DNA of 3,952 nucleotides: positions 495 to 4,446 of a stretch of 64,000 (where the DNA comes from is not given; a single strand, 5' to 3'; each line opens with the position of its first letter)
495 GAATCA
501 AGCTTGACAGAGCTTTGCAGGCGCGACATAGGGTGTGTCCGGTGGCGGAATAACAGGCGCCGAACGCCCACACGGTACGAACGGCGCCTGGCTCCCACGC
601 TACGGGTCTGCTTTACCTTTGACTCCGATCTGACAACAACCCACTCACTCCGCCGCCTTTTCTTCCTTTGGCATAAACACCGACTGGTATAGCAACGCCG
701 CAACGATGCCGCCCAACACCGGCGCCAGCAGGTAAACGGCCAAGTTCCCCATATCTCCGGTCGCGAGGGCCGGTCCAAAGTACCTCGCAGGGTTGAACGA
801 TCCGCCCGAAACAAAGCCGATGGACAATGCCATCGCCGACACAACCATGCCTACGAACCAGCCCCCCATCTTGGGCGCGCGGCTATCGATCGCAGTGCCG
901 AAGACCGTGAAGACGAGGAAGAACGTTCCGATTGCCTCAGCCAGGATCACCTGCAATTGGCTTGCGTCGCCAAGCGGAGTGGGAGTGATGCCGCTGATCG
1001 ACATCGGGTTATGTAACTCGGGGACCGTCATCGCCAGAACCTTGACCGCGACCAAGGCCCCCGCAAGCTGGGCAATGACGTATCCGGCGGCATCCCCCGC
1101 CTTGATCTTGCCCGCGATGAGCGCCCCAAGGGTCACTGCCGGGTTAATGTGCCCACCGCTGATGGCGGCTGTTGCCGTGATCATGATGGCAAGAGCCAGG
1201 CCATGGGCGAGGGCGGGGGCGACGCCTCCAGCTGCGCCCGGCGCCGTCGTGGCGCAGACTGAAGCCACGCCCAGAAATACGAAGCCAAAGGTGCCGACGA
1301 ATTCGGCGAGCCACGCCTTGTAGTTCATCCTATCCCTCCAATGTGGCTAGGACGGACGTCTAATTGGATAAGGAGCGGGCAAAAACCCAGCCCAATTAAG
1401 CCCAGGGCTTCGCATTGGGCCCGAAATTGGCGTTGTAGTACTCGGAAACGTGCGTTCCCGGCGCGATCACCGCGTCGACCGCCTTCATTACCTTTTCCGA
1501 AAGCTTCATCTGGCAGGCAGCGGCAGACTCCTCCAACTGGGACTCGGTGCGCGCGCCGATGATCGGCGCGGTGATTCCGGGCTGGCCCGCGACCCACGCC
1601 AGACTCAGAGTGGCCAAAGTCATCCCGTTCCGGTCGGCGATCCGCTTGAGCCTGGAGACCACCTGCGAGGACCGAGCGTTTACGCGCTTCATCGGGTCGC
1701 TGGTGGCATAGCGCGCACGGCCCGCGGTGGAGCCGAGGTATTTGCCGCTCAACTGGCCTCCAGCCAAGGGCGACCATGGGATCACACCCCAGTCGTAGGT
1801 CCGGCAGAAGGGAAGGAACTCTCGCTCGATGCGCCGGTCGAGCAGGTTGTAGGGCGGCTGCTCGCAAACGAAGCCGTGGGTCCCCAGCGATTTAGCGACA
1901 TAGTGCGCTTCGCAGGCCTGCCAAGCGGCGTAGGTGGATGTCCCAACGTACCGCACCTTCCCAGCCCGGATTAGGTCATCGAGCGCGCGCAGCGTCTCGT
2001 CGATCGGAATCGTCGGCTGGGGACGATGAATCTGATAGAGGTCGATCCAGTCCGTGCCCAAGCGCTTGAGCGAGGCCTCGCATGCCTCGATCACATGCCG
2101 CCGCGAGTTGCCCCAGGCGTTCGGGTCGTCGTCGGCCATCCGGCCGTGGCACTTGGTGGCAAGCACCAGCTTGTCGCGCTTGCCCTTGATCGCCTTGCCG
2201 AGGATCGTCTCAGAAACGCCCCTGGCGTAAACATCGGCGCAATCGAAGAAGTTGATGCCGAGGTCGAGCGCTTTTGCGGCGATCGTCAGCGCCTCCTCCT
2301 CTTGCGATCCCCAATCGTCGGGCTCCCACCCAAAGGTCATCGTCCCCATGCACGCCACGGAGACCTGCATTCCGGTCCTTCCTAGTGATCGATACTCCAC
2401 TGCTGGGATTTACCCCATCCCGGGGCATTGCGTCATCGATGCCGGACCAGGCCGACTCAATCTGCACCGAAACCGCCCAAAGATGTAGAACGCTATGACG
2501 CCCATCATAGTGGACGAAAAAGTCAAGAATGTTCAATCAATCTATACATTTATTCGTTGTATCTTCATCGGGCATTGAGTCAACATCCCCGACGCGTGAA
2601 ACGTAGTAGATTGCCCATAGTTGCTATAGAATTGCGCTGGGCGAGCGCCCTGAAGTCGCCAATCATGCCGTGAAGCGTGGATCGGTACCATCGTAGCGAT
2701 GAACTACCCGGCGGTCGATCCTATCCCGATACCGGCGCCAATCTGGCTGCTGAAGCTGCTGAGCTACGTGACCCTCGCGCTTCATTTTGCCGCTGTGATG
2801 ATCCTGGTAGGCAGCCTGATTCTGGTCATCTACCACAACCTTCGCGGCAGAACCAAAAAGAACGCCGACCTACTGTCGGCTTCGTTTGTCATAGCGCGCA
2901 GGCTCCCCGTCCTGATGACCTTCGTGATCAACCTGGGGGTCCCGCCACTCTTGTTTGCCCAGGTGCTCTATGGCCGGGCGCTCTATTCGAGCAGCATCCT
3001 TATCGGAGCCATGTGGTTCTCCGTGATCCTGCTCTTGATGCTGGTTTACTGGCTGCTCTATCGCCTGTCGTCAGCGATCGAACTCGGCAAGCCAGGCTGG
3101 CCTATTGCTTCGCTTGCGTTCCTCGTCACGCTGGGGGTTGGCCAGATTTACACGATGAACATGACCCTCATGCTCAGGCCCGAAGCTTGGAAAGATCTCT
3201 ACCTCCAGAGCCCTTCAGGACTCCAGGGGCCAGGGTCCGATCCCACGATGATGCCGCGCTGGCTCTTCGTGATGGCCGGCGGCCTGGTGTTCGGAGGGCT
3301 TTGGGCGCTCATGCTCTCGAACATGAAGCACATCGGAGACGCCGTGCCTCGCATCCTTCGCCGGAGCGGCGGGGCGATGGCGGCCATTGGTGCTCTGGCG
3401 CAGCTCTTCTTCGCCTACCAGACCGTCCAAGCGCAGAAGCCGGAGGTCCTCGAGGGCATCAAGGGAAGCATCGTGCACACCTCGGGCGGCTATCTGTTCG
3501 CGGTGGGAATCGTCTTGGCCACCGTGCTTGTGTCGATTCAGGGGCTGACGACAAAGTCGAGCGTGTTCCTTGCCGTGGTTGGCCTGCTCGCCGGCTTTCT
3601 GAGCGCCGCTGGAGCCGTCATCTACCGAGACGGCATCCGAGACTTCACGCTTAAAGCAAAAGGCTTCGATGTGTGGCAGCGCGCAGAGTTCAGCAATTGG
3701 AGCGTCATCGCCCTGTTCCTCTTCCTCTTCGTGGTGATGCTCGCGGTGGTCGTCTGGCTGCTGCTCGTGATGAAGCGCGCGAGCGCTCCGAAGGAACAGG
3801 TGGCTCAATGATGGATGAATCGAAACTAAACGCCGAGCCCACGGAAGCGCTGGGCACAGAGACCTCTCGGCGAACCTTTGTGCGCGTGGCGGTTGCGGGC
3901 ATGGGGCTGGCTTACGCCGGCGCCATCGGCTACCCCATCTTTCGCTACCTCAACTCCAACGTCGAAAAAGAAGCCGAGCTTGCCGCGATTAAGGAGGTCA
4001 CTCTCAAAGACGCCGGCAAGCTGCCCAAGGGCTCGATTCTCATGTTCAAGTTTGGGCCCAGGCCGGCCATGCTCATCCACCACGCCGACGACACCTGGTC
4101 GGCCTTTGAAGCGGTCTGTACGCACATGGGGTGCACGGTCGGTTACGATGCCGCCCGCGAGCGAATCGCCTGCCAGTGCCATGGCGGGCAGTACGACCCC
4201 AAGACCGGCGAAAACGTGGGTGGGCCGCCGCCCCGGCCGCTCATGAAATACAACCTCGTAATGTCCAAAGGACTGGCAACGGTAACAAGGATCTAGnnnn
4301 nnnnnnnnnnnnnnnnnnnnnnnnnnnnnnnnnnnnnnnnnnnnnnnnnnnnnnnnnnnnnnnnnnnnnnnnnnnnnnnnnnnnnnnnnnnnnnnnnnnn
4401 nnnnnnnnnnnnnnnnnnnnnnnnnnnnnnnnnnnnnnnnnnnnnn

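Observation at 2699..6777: Rieske/cytochrome b operon bracketed by two CydA-like membrane proteins, the second fused to a cytochrome c domain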

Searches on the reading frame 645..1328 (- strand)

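Call 61: search_protein_families(library=pfam, proteins=[window:645-1328:-], max_evalue=0.00001)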
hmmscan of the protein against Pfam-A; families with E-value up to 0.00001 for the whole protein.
window:645-1328:- (227 aa): 1 family
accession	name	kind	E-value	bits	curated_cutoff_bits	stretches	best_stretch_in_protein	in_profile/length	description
PF00230.25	MIP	-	3.5e-46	158.2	25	1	2-214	7-222/222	Major intrinsic protein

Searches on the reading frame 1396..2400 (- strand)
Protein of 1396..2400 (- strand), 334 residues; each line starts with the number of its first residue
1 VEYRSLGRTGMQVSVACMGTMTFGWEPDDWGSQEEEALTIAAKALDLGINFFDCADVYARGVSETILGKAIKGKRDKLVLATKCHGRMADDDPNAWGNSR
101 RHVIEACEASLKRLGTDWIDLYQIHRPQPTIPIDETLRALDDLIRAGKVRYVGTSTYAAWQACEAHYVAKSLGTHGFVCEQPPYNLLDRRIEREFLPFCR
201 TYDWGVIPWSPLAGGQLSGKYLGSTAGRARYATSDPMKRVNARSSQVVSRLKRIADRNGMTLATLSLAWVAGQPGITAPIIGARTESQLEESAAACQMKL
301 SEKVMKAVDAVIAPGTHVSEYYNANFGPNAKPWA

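Call 61: search_protein_families(library=pfam, proteins=[window:1396-2400:-], max_evalue=0.00001)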
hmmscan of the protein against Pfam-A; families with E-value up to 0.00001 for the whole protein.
window:1396-2400:- (334 aa): 1 family
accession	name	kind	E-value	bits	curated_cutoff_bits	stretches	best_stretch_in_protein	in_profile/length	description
PF00248.27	Aldo_ket_red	-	7.9e-78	261.9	24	1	17-312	3-290/291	Aldo/keto reductase family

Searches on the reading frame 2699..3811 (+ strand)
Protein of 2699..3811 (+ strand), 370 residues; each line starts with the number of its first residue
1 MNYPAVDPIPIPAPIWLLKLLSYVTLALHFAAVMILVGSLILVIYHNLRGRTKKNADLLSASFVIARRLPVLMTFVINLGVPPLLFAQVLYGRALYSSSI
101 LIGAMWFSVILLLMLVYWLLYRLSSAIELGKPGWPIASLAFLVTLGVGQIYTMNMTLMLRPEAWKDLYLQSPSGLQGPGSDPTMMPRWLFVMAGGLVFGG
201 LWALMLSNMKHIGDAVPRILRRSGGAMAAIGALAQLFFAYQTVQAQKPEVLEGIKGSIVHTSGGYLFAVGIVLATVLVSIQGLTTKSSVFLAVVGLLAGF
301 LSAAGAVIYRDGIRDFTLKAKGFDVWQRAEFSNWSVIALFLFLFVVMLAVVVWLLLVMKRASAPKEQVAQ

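Call 3: search_protein_families(library=pfam, proteins=[window:2699-3811:+], max_evalue=1)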
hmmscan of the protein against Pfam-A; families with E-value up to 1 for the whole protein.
window:2699-3811:+ (370 aa): 1 family
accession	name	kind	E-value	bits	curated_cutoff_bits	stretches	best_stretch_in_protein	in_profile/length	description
PF10260.14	SAYSvFN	-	0.013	15.8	25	1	15-61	4-46/70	Uncharacterized conserved domain (SAYSvFN)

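Call 6: search_protein_families(library=ncbifam, proteins=[window:2699-3811:+], max_evalue=1)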
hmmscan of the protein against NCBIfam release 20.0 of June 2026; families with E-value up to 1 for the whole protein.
window:2699-3811:+ (370 aa): 0 families

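Call 22: search_solved_structures(query=A2, max_evalue=10, show_alignments=1)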
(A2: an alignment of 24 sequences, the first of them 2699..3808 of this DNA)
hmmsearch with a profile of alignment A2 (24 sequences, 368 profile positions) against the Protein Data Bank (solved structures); distinct sequences matched with E-value up to 10: 1.
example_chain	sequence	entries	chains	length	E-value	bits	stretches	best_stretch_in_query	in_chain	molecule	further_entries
6e9x_C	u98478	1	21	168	1.8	10.8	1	196-304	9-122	DHF91 filament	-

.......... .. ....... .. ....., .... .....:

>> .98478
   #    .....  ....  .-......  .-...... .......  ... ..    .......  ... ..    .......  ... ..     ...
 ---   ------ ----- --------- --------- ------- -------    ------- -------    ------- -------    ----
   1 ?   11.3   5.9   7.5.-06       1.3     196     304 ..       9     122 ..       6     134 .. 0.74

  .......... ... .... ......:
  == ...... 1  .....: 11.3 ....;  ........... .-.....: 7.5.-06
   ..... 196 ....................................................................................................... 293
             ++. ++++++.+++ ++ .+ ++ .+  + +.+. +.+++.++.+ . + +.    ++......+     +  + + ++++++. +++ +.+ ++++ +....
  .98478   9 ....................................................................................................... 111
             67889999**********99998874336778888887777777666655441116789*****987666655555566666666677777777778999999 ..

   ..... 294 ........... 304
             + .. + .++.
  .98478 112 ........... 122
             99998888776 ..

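Call 24: find_homologous_proteins(query=window:2699-3811:+, max_evalue=0.001)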
Query window:2699-3811:+ (370 aa): 2021 proteins with E <= 0.001 among 8000 candidates; the best 120 are listed.
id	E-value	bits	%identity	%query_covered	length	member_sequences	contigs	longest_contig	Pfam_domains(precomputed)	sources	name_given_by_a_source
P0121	1.1e-220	750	95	100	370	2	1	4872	-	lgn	-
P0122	8.8e-197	672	83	100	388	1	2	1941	-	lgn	-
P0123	8.9e-160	550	69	100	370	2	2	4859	-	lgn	-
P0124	3.7e-152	525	65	100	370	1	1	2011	-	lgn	-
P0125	5.8e-151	521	64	99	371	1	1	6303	-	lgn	-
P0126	1.3e-149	516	66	99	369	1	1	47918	-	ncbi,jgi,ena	jgi:hypothetical protein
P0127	5.2e-148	511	65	99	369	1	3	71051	-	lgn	-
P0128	9.2e-148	510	65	99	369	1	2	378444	-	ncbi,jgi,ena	jgi:hypothetical protein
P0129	3.4e-146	505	64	99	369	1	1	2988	-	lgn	-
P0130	5.2e-146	504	64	99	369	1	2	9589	-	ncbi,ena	-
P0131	2.7e-145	502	64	99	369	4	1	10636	-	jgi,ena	-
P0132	5.6e-145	501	64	99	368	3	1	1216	-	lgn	-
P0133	1.1e-144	500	64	99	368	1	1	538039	-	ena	-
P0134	2.3e-143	496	64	99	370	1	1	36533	-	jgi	jgi:hypothetical protein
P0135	5.4e-143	495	63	99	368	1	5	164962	-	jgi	-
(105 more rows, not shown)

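Call 34: predict_structure(alignment_id=A3)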
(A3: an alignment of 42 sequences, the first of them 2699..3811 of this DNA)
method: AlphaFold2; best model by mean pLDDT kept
length: 370 residues; sequences in the alignment: 42
mean_pLDDT: 89.1   pTM: 0.88
mean pLDDT of the five models: 89.1, 87.9, 87.3, 86.4, 85.0
residues with pLDDT >= 90: 236; 70-90: 107; 50-70: 25; < 50: 2
segments of 3 or more residues with pLDDT < 50: none
pLDDT, mean of each block of 10 residues (from residue 1): 58 91 94 98 98 96 97 93 86 64 77 97 96 98 94 82 77 70 91 97 93 93 96 97 93 95 97 94 86 94 97 92 88 87 90 85 70
secondary structure, 60 per line:
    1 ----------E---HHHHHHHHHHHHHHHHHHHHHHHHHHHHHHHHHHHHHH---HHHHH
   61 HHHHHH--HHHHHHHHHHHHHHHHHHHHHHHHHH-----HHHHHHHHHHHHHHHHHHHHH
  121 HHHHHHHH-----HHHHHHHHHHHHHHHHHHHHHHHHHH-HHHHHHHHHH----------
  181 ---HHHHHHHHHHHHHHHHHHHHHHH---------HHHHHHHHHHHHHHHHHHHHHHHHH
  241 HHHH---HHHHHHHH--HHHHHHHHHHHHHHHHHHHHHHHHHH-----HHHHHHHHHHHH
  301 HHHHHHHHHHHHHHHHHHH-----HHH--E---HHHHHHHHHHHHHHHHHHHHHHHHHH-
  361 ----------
elements in order: H15-52 H56-66 H69-94 H100-128 H134-159 H161-170 H184-206 H216-244 H248-255 H258-283 H289-319 H334-359

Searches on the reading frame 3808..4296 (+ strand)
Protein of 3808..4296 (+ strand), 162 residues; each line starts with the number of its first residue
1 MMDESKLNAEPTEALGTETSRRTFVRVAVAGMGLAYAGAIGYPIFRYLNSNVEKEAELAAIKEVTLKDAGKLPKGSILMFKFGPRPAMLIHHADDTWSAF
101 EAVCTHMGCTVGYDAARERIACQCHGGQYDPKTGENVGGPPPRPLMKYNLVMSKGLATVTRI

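Call 3: search_protein_families(library=pfam, proteins=[window:3808-4296:+], max_evalue=1)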
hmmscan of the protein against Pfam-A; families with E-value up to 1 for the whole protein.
window:3808-4296:+ (162 aa): 1 family
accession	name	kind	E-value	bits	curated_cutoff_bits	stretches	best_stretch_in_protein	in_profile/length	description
PF00355.32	Rieske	-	9.8e-14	51.5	20.3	1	66-148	5-87/88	Rieske [2Fe-2S] domain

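Call 6: search_protein_families(library=ncbifam, proteins=[window:3808-4296:+], max_evalue=1)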
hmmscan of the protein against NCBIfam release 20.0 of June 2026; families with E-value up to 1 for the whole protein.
window:3808-4296:+ (162 aa): 12 families
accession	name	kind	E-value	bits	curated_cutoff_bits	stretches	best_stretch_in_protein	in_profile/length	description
NF045928.1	Cytb6fFeSPetC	equivalog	7.5e-15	54.7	250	1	17-148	10-151/179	cytochrome b6-f complex iron-sulfur subunit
NF010001.0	PRK13474.1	subfamily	3.2e-14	52.6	154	1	18-147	11-149/178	cytochrome b6-f complex iron-sulfur subunit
TIGR01416.1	Rieske_proteo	equivalog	1.8e-13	50.9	97.4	2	93-146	105-161/176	ubiquinol-cytochrome c reductase iron-sulfur subunit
TIGR02694.1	arsenite_ox_S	equivalog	1.4e-09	37.9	95.65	1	94-150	48-105/129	arsenate reductase (azurin) small subunit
NF050121.1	bc1_QcrA_actin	exception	5e-08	32.8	275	1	97-149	240-294/319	cytochrome bc1 complex Rieske iron-sulfur subunit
NF041174.1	SDX_Thmprot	equivalog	3.9e-07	30.2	170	1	87-140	26-80/109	sulredoxin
TIGR02377.1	MocE_fam_FeS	subfamily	2.3e-05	24.3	136.15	1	69-155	8-95/101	MocE family 2Fe-2S type ferredoxin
NF007422.0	PRK09965.1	equivalog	0.00011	22.2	113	1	71-155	11-94/106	bifunctional 3-phenylpropionate/cinnamic acid dioxygenase ferredoxin subunit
TIGR03171.1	soxL2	equivalog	0.00057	19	582.1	1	120-146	233-260/321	Rieske iron-sulfur protein SoxL2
NF042948.2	3PPDioc_HcaC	equivalog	0.0046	17.2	150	1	68-155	8-96/105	3-phenylpropionate/cinnamic acid dioxygenase ferredoxin subunit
NF058607.1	GlBtMonoOxGbcA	equivalog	0.097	11.1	670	1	74-125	68-121/420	glycine betaine monooxygenase oxygenase subunit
TIGR00210.1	gltS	equivalog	0.12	11.1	310.75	1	23-57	157-191/398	sodium/glutamate symporter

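Call 75: search_solved_structures(query=window:3808-4296:+, max_evalue=0.00001, show_alignments=1)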
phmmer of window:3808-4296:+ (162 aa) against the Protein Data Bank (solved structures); distinct sequences matched with E-value up to 0.00001: 52.
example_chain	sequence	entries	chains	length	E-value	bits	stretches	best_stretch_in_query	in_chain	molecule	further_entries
8hn2_A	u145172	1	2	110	8.6e-17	64.8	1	59-158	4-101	Cytochrome b6-f complex iron-sulfur subunit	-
3fou_A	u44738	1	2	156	1.1e-13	54.7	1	73-153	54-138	Quinol-cytochrome c reductase, Rieske iron-sulfur subunit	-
1nyk_A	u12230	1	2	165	1.3e-13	54.5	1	73-153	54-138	Rieske iron-sulfur protein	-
9rk3_A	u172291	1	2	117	1.9e-12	50.7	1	81-152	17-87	Similar to Rieske 2Fe-2S iron sulfur protein (Cytochrome b6-F complex)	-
9rk4_A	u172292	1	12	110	7.4e-12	48.8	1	71-153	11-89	Similar to the Rieske Protein II of bc1 complex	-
2zt9_D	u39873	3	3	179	5.4e-11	45.9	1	99-146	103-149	Cytochrome b6-f complex iron-sulfur subunit 1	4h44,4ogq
2e74_D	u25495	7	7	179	1.2e-10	44.8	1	100-146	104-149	Cytochrome b6-f complex iron-sulfur subunit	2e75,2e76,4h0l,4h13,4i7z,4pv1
1vf5_D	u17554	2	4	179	1.7e-10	44.3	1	100-146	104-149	RIESKE IRON-SULFUR PROTEIN | Cytochrome b6-f complex iron-sulfur subunit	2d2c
1rfs_A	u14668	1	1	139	1.9e-10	44.2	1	85-146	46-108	RIESKE PROTEIN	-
1q90_C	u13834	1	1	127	2.9e-10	43.6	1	85-158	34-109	Cytochrome B6-F complex iron-sulfur subunit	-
6rqf_L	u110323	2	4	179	3.2e-10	43.4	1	85-146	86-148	Cytochrome b6-f complex iron-sulfur subunit, chloroplastic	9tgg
7zxy_D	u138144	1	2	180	3.7e-10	43.2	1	83-146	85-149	Cytochrome b6-f complex iron-sulfur subunit 2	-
7r0w_D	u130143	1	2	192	4.2e-10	43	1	83-146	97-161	Rieske domain, PetC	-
7qrm_D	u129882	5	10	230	5e-10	42.8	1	85-146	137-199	Cytochrome b6-f complex iron-sulfur subunit, chloroplastic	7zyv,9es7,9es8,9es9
3azc_A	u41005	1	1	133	9.8e-10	41.9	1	99-146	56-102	Cytochrome b6-f complex iron-sulfur subunit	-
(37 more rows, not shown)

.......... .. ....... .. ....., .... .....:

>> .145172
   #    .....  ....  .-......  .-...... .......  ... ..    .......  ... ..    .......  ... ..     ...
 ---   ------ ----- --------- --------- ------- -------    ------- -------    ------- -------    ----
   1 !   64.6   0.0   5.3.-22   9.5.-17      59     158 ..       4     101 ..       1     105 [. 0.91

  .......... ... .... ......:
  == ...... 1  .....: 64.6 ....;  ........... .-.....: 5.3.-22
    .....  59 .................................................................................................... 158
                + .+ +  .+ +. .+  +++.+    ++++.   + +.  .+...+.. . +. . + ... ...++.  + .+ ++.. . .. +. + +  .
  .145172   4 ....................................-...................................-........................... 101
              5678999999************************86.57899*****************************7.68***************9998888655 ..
